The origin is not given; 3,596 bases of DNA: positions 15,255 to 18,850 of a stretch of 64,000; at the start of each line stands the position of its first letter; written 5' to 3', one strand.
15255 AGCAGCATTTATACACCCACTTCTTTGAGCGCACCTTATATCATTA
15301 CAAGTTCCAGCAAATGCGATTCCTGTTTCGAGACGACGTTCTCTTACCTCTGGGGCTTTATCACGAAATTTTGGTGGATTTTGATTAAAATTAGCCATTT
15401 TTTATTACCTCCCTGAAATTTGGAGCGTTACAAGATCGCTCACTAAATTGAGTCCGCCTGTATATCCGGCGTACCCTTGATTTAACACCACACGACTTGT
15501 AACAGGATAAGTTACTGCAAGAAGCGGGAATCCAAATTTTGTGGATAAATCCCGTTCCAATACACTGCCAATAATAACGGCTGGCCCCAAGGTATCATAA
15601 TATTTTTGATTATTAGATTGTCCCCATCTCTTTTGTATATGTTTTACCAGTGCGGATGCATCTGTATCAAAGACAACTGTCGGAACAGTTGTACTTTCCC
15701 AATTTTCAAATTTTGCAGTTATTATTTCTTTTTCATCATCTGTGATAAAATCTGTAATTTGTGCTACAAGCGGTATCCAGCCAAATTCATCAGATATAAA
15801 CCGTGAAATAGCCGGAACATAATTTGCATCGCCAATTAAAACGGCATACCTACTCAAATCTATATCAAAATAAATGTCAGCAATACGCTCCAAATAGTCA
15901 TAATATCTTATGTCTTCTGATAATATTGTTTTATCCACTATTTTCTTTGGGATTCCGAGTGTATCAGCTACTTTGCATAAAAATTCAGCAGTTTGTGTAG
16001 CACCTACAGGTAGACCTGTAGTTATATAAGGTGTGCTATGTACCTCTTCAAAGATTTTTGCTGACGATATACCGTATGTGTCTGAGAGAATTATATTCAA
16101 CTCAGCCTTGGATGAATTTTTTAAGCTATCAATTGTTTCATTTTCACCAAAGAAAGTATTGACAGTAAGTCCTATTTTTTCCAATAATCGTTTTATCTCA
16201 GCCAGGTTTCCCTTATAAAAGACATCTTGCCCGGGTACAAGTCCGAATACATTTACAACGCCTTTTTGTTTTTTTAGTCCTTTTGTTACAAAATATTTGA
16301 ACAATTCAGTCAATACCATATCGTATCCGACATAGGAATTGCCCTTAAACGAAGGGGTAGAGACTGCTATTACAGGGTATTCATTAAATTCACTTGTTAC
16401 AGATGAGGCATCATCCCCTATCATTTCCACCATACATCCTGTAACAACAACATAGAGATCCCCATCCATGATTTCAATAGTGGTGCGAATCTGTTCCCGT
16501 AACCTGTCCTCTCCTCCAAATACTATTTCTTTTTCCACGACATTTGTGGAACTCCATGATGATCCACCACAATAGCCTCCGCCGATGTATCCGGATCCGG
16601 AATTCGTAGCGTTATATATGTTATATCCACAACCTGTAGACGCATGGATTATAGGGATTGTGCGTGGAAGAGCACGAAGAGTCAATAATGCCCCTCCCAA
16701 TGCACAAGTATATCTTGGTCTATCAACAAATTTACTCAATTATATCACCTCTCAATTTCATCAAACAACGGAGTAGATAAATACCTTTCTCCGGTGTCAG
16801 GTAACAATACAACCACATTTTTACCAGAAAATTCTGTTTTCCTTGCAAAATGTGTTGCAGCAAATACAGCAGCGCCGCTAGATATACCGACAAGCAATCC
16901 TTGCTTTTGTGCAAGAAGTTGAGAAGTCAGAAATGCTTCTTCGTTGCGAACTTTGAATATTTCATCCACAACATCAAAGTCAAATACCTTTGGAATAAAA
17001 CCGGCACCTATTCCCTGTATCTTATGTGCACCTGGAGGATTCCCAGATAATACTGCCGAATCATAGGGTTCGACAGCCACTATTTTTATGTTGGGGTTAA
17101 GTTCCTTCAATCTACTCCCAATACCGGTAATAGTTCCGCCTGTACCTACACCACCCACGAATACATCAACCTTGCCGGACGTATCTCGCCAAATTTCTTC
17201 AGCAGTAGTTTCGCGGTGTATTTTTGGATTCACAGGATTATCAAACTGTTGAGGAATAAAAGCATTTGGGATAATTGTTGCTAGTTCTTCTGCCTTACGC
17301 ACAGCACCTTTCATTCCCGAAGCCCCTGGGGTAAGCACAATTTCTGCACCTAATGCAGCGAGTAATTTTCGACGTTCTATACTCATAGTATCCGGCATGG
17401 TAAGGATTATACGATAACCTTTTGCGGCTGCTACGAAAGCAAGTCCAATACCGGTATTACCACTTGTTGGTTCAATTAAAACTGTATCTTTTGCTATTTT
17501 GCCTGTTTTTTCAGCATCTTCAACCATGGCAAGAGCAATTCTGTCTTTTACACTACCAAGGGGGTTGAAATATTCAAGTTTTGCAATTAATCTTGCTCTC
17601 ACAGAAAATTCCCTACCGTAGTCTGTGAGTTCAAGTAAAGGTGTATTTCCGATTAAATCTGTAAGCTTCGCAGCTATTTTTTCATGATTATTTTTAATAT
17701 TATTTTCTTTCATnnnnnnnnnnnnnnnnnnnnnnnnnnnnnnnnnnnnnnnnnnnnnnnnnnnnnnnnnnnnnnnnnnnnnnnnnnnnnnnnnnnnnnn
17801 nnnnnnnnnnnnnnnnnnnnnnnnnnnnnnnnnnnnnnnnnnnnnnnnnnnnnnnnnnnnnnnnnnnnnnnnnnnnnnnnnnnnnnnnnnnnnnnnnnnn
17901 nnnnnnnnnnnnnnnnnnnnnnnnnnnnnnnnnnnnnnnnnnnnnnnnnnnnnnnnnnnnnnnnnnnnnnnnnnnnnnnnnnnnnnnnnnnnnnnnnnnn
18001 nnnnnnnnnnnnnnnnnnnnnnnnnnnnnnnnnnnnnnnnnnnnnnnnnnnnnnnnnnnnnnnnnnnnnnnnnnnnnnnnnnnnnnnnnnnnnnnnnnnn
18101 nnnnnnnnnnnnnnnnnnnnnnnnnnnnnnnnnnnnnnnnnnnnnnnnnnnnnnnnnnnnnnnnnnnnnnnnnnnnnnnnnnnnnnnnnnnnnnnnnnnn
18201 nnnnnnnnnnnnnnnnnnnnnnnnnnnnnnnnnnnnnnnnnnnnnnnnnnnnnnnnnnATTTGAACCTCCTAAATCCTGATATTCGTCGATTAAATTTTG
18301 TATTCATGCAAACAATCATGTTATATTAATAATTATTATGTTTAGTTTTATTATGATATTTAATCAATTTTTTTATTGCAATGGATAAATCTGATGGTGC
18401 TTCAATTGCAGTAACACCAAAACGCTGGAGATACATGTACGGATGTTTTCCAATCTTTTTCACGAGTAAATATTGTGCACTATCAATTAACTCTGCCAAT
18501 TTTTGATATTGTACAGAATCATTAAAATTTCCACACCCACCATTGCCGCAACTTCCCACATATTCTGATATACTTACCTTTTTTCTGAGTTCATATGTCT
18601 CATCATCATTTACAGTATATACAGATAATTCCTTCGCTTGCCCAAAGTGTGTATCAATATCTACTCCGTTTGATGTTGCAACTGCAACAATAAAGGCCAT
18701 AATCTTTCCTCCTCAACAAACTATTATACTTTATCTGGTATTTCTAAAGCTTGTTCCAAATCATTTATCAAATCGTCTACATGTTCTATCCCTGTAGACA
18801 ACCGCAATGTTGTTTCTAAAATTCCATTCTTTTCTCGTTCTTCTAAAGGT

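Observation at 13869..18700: NifH-less nitrogenase-like D/K pair embedded in a Cys/Met salvage operon, with a NifX-like protein, an Fe-S flavoprotein and a dedicated CysK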

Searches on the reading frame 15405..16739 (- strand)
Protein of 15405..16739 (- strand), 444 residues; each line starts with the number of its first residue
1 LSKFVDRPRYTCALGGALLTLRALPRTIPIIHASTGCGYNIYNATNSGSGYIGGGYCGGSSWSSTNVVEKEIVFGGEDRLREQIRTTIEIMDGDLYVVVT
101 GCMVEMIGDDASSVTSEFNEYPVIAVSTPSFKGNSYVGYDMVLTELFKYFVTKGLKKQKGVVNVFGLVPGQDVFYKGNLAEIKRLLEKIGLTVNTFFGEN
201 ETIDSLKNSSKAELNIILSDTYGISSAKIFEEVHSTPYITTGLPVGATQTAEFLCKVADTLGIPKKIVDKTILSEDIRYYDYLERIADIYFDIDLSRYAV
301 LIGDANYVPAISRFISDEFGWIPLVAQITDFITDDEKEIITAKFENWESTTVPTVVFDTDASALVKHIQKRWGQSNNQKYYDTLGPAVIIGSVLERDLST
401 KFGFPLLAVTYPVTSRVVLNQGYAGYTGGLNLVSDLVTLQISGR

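Call 4: search_protein_families(library=pfam, proteins=[window:15405-16739:-], max_evalue=0.01)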
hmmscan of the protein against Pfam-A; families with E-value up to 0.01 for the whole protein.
window:15405-16739:- (444 aa): 2 families
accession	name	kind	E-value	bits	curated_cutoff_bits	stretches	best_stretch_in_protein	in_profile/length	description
PF00148.24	Oxidored_nitro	-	5.8e-70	236.6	28.6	1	12-439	1-397/399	Nitrogenase component 1 type Oxidoreductase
PF18179.6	SUa-2TM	-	0.009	15.8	25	0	204-240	158-193/279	SMODS- and Ubiquitin system-associated 2TM effector domain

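Call 5: search_protein_families(library=ncbifam, proteins=[window:15405-16739:-], max_evalue=0.01)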
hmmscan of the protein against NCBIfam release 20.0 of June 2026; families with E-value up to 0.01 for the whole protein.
window:15405-16739:- (444 aa): 19 families
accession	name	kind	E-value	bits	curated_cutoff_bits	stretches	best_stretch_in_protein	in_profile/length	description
TIGR01278.1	DPOR_BchB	equivalog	7e-29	101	490.35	1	66-438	59-414/512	ferredoxin:protochlorophyllide reductase (ATP-dependent) subunit B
TIGR01286.1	nifK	equivalog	3.7e-28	98.2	427.3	1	8-437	65-491/516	nitrogenase molybdenum-iron protein subunit beta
TIGR01283.1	nifE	equivalog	1.5e-25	89.7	505.1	1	11-281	44-316/459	nitrogenase iron-molybdenum cofactor biosynthesis protein NifE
TIGR01862.1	N2-ase-Ialpha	subfamily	1.8e-25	89.5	486.05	1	12-340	36-361/444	nitrogenase component I subunit alpha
NF011047.0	PRK14477.1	equivalog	7.8e-22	76.9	1229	1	11-276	35-295/917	bifunctional nitrogenase iron-molybdenum cofactor biosynthesis protein NifEN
TIGR01282.1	nifD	equivalog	7.7e-21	74.3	653.55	1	28-263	67-305/466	nitrogenase molybdenum-iron protein alpha chain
NF002789.0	PRK02910.1-3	equivalog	2.3e-20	73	509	1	65-435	57-419/535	ferredoxin:protochlorophyllide reductase (ATP-dependent) subunit B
TIGR01284.1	alt_nitrog_alph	subfamily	5.7e-20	71.2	512.8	1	11-345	45-373/457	nitrogenase subunit alpha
TIGR02932.1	vnfK_nitrog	equivalog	2.6e-18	66.1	873.95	1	7-429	11-429/457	V-containing nitrogenase subunit beta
TIGR01860.1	VNFD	equivalog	4.7e-16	58.5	823.1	1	11-277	47-311/461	nitrogenase vanadium-iron protein, alpha chain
TIGR02014.1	BchZ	equivalog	4.6e-14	52.2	529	1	64-267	58-253/468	chlorophyllide a reductase subunit Z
TIGR02931.1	anfK_nitrog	equivalog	7e-13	48.1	853.85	1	8-270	15-294/461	Fe-only nitrogenase subunit beta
TIGR01285.1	nifN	equivalog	4e-10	39.2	326.8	1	16-192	22-197/433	nitrogenase iron-molybdenum cofactor biosynthesis protein NifN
NF002790.0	PRK02910.1-4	equivalog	6.7e-10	38.2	912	1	80-321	73-321/530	ferredoxin:protochlorophyllide reductase (ATP-dependent) subunit B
TIGR03282.1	methan_mark_13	equivalog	1.8e-08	33.8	268.4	1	14-135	7-119/352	Ni-sirohydrochlorin a,c-diamide reductive cyclase catalytic subunit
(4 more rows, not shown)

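Call 14: search_solved_structures(query=window:15405-16739:-, max_evalue=0.001, show_alignments=2)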
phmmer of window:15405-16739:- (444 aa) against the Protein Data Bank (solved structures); distinct sequences matched with E-value up to 0.001: 63 (the best 60 are shown).
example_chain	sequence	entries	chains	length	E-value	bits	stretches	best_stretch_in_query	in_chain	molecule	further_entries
9d9u_C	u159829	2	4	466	6.5e-72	246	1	4-442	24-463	Nitrogenase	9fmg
9i0g_A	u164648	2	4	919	5.2e-24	88.2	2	10-274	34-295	Nitrogenase iron-molybdenum cofactor biosynthesis protein NifE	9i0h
6o7m_B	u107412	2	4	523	1.6e-20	76.7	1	7-316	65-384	Nitrogenase molybdenum-iron protein beta chain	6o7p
4xpi_B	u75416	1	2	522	1.7e-20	76.6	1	7-316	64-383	Nitrogenase molybdenum-iron protein beta chain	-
9hbn_B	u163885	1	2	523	1.8e-20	76.5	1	7-316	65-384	MoFe nitrogenase subunit K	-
5cx1_B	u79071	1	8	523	2.2e-20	76.2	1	7-316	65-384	Nitrogenase molybdenum-iron protein beta chain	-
11ne_B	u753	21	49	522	2.2e-20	76.2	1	7-316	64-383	Nitrogenase molybdenum-iron protein beta chain | NITROGENASE MOLYBDENUM-IRON PROTEIN | NITROGENASE MOLYBDENUM IRON PROTEIN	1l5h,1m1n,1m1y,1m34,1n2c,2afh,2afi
10zm_D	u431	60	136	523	2.2e-20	76.2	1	7-316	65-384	Nitrogenase molybdenum-iron protein beta chain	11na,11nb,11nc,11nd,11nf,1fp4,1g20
6o7n_B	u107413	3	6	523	4.1e-20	75.3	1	7-316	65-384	Nitrogenase molybdenum-iron protein beta chain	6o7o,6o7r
6o7l_B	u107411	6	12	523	5.8e-20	74.8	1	7-316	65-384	Nitrogenase molybdenum-iron protein beta chain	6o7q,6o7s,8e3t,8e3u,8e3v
8p8g_B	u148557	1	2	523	1.4e-19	73.5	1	7-264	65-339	Nitrogenase molybdenum-iron protein beta chain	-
9nsv_B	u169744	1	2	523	3.4e-19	72.3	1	7-315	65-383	Nitrogenase MoFe-protein beta chain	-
9spz_B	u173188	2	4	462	3.6e-16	62.3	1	8-193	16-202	Nitrogenase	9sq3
4wn9_A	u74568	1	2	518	6e-16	61.6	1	20-276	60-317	Nitrogenase molybdenum-iron protein alpha chain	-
5vpw_A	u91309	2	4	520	6e-16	61.6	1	20-276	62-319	Nitrogenase molybdenum-iron protein alpha chain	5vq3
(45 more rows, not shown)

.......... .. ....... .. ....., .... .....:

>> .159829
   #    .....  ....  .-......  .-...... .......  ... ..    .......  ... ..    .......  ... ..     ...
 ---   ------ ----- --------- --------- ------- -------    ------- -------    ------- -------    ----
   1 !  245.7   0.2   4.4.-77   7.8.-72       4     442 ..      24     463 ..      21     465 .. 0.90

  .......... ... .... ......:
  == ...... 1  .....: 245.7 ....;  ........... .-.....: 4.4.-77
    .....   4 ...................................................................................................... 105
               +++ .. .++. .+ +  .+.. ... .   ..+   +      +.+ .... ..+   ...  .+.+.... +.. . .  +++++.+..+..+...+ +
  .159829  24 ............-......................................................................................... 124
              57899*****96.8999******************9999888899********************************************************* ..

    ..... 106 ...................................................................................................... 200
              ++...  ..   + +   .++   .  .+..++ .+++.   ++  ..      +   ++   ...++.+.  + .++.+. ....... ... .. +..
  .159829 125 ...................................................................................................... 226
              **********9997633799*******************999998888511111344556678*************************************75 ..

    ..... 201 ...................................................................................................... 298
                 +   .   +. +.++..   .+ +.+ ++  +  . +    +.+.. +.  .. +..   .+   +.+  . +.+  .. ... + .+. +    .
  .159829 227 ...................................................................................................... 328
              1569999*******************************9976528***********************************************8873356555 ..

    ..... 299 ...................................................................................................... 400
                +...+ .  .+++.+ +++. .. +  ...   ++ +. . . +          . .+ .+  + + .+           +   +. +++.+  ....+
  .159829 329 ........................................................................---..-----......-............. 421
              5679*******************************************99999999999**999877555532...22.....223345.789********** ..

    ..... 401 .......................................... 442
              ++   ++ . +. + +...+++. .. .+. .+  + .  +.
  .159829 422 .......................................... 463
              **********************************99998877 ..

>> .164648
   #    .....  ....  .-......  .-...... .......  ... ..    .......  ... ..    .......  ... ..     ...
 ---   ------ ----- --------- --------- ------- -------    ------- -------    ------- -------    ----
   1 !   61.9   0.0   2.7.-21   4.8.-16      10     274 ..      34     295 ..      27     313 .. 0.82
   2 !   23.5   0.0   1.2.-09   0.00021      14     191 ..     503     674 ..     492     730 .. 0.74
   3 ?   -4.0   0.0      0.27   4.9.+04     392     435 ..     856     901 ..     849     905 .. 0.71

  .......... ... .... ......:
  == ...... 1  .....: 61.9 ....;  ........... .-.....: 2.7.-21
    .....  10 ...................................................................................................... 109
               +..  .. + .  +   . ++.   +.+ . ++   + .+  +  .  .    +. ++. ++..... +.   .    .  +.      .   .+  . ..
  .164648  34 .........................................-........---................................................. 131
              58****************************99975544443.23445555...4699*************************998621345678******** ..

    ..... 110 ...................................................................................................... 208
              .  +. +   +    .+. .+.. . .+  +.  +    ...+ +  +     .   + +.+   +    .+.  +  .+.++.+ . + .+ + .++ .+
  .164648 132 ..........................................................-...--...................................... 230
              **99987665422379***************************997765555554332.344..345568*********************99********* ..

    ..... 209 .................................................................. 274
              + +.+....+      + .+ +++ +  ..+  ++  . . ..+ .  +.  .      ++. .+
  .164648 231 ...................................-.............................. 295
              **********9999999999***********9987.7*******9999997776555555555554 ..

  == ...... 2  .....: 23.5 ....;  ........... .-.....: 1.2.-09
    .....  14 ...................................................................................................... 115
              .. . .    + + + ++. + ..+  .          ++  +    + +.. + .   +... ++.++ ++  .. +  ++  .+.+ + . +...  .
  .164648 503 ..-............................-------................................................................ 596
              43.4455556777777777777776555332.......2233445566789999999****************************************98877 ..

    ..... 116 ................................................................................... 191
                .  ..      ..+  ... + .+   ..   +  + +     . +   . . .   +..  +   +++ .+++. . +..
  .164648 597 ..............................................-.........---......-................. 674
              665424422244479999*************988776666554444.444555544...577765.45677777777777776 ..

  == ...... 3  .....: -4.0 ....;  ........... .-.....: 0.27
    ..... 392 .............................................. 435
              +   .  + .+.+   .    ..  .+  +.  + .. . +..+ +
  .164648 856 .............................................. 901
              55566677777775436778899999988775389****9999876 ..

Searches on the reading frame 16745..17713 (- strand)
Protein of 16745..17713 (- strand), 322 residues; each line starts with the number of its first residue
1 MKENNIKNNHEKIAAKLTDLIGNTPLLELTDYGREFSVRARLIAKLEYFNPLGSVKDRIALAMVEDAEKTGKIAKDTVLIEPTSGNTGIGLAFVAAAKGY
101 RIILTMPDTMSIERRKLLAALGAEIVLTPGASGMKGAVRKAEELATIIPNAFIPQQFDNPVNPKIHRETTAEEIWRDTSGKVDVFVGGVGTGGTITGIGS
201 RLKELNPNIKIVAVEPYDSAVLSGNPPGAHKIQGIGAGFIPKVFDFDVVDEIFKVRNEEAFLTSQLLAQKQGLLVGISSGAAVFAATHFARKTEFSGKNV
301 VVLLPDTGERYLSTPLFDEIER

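Call 4: search_protein_families(library=pfam, proteins=[window:16745-17713:-], max_evalue=0.01)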
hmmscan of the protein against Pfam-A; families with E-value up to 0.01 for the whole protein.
window:16745-17713:- (322 aa): 1 family
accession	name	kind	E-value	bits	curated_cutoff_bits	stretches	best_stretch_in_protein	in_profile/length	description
PF00291.31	PALP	-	1e-75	255.2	35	1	18-306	2-295/295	Pyridoxal-phosphate dependent enzyme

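Call 5: search_protein_families(library=ncbifam, proteins=[window:16745-17713:-], max_evalue=0.01)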
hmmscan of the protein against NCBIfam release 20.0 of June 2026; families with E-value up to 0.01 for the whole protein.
window:16745-17713:- (322 aa): 38 families (the best 25 are shown)
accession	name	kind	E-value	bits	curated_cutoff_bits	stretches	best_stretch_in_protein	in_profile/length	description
TIGR01139.1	cysK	equivalog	1.3e-134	448.2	350.95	1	18-317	2-298/298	cysteine synthase A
TIGR01136.1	cysKM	subfamily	7.9e-129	429.3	344.15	1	18-317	2-299/299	cysteine synthase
TIGR01137.1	cysta_beta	equivalog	4.3e-99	332.2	510.25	1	14-318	2-312/457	cystathionine beta-synthase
NF007989.0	PRK10717.1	equivalog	1.6e-98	329.9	387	1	12-318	3-319/334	cysteine synthase A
NF008735.0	PRK11761.1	equivalog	2.8e-84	282.9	413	1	15-318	4-295/296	cysteine synthase CysM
TIGR01138.1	cysM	equivalog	4.7e-84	282.4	394.2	1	17-317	2-290/290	cysteine synthase B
TIGR03945.1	PLP_SbnA_fam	equivalog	2.2e-70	237.2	349.95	1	18-314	2-297/304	2,3-diaminopropionate biosynthesis protein SbnA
NF053679.1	CysteaSynCapA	equivalog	3.6e-67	226.5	600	1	10-314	3-317/329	cysteate synthase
NF052478.1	CystDsulMYC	equivalog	4.3e-20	72.3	600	1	40-315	37-324/354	L-cysteine desulfhydrase Cds1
NF004996.0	PRK06381.1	equivalog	4.7e-20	71.9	266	1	13-205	13-190/319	threonine synthase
NF005292.0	PRK06815.1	equivalog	9.4e-19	67.6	371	1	10-304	8-303/320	threonine/serine dehydratase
TIGR01127.1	ilvA_1Cterm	equivalog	5.6e-18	65.1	378.75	1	39-304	14-281/380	threonine ammonia-lyase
NF006674.0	PRK09224.1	subfamily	1.7e-17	63.3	577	1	14-223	16-216/508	threonine ammonia-lyase IlvA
NF009130.0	PRK12483.1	subfamily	1.8e-17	63.1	801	1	12-223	26-228/521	threonine ammonia-lyase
TIGR01124.1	ilvA_2Cterm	equivalog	2.8e-17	62.5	411.3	1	19-223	13-208/499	threonine ammonia-lyase, biosynthetic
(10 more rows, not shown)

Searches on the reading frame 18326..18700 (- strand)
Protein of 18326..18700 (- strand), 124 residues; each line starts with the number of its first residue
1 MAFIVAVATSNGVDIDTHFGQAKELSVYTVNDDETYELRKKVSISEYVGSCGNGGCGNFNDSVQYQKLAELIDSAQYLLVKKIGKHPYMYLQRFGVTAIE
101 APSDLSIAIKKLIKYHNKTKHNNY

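Call 4: search_protein_families(library=pfam, proteins=[window:18326-18700:-], max_evalue=0.01)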
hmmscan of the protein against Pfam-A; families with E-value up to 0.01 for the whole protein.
window:18326-18700:- (124 aa): 1 family
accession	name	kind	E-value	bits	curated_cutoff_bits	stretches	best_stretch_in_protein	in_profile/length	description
PF02579.22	Nitro_FeMo-Co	-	2.3e-09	37.9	26.3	1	13-113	3-93/94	Dinitrogenase iron-molybdenum cofactor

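Call 5: search_protein_families(library=ncbifam, proteins=[window:18326-18700:-], max_evalue=0.01)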
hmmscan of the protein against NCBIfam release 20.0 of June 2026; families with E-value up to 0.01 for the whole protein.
window:18326-18700:- (124 aa): 2 families
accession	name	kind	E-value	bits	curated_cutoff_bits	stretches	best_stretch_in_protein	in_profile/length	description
TIGR01290.1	nifB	equivalog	1.7e-11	43.5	343.65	1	3-108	330-433/441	nitrogenase cofactor biosynthesis protein NifB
TIGR02663.1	nifX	equivalog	2.7e-06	27.8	112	1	5-107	3-96/119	nitrogen fixation protein NifX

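Call 62: search_solved_structures(query=window:18326-18700:-, max_evalue=0.01, show_alignments=0)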
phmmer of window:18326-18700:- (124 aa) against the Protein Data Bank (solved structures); distinct sequences matched with E-value up to 0.01: 0.
